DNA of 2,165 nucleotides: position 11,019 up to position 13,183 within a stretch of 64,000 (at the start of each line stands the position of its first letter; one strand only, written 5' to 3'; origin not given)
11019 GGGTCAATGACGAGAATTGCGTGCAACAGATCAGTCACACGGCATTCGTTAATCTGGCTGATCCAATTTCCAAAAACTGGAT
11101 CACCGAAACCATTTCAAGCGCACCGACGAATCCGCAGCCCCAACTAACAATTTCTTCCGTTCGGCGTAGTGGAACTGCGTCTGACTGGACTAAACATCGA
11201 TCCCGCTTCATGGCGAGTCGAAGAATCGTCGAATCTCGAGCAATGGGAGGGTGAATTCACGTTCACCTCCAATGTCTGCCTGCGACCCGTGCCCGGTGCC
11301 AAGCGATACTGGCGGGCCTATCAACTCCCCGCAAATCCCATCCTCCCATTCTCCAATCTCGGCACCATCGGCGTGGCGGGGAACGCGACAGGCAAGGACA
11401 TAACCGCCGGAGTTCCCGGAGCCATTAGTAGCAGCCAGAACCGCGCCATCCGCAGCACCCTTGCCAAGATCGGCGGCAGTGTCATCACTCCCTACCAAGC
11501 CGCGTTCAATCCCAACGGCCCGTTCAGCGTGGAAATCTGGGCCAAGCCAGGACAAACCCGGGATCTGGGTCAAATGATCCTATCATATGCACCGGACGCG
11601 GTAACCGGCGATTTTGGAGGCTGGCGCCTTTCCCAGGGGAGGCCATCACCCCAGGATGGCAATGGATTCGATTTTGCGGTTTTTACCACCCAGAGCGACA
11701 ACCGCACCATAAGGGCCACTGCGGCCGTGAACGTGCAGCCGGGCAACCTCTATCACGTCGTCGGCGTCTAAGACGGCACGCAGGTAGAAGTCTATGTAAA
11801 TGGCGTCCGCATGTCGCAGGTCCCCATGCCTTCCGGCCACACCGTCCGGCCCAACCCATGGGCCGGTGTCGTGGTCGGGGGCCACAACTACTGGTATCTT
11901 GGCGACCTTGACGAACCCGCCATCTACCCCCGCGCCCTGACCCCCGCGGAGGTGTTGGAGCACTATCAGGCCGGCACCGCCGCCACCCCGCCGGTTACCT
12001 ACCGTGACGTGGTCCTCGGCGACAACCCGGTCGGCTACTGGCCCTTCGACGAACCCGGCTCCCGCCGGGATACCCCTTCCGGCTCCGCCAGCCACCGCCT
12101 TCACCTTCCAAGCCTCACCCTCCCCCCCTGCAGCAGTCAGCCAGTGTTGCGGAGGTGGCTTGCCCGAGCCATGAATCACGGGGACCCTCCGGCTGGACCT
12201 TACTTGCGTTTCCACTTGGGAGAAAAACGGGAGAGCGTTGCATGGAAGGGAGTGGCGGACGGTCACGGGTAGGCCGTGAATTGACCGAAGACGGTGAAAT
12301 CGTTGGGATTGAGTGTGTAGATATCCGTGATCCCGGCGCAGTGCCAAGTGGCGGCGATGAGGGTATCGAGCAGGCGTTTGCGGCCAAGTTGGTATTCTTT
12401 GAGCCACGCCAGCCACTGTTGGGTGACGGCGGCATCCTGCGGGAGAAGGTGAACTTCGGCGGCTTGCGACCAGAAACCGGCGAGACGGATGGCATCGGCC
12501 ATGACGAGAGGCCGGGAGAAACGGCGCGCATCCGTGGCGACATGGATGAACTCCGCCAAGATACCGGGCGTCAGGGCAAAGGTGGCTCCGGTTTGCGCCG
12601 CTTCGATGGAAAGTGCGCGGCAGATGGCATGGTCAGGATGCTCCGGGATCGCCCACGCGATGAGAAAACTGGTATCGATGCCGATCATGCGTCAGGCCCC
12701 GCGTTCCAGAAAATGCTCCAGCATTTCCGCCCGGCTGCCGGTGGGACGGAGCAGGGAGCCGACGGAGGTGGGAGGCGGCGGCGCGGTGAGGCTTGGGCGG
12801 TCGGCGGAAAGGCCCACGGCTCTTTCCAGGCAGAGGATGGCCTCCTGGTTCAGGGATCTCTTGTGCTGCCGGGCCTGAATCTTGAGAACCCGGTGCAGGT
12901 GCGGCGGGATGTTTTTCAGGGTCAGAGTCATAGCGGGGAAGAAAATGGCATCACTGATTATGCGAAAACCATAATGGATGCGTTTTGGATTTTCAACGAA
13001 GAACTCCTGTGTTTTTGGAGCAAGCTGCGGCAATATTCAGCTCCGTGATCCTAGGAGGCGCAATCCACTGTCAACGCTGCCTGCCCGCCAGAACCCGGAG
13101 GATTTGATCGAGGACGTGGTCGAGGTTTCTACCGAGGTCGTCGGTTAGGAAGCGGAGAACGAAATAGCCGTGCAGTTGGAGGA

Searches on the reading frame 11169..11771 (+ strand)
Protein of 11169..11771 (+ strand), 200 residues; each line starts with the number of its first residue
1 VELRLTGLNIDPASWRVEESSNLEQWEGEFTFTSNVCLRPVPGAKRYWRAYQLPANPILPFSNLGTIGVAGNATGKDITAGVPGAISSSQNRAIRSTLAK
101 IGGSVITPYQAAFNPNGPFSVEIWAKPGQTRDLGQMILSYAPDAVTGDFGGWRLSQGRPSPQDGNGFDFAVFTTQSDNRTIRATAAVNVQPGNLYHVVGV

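Call 5: search_protein_families(library=pfam, proteins=[window:11169-11771:+], max_evalue=0.01)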
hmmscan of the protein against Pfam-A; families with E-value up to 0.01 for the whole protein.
window:11169-11771:+ (200 aa): 1 family
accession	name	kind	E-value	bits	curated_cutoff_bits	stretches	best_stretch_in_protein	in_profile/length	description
PF13385.13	Laminin_G_3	-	4.3e-05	24.1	27.6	1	104-200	6-87/151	Concanavalin A-like lectin/glucanases superfamily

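Call 6: search_protein_families(library=padloc, proteins=[window:11169-11771:+], max_evalue=0.01)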
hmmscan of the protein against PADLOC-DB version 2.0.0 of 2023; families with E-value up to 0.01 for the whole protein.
window:11169-11771:+ (200 aa): 0 families

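Call 7: search_protein_families(library=ncbifam, proteins=[window:11169-11771:+], max_evalue=0.01)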
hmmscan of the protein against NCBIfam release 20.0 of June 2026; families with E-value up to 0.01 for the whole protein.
window:11169-11771:+ (200 aa): 0 families

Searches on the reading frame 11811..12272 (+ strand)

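Call 25: search_protein_families(library=pfam, proteins=[window:11811-12272:+], max_evalue=0.01)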
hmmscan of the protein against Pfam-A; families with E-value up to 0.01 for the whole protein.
window:11811-12272:+ (153 aa): 1 family
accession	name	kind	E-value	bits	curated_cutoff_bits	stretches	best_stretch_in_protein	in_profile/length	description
PF13385.13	Laminin_G_3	-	0.0031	18.1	27.6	1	16-48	114-150/151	Concanavalin A-like lectin/glucanases superfamily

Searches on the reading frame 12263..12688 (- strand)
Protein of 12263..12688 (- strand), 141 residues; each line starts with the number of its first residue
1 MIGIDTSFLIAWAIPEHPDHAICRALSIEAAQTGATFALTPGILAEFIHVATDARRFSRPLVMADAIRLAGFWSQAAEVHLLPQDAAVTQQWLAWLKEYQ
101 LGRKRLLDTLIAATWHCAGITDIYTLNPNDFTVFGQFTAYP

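Call 25: search_protein_families(library=pfam, proteins=[window:12263-12688:-], max_evalue=0.01)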
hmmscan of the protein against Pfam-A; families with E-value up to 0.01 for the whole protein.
window:12263-12688:- (141 aa): 1 family
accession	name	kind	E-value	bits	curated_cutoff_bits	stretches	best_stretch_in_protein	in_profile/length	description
PF01850.27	PIN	-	3.8e-07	31.2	23.6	1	4-125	3-109/120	PIN domain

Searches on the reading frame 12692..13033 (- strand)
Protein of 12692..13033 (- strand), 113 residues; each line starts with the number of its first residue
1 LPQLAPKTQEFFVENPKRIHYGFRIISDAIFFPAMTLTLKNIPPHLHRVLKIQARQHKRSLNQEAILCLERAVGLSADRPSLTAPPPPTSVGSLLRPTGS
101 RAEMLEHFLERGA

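Call 25: search_protein_families(library=pfam, proteins=[window:12692-13033:-], max_evalue=0.01)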
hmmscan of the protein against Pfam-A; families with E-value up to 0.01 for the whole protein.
window:12692-13033:- (113 aa): 2 families
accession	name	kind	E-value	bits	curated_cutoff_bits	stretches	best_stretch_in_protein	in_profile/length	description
PF22513.2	FitA-like_RHH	-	1.5e-11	44.5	27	1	36-73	2-39/39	Antitoxin FitA-like, ribbon-helix-helix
PF05534.18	HicB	-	0.0058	17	21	1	42-63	24-45/51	HicB family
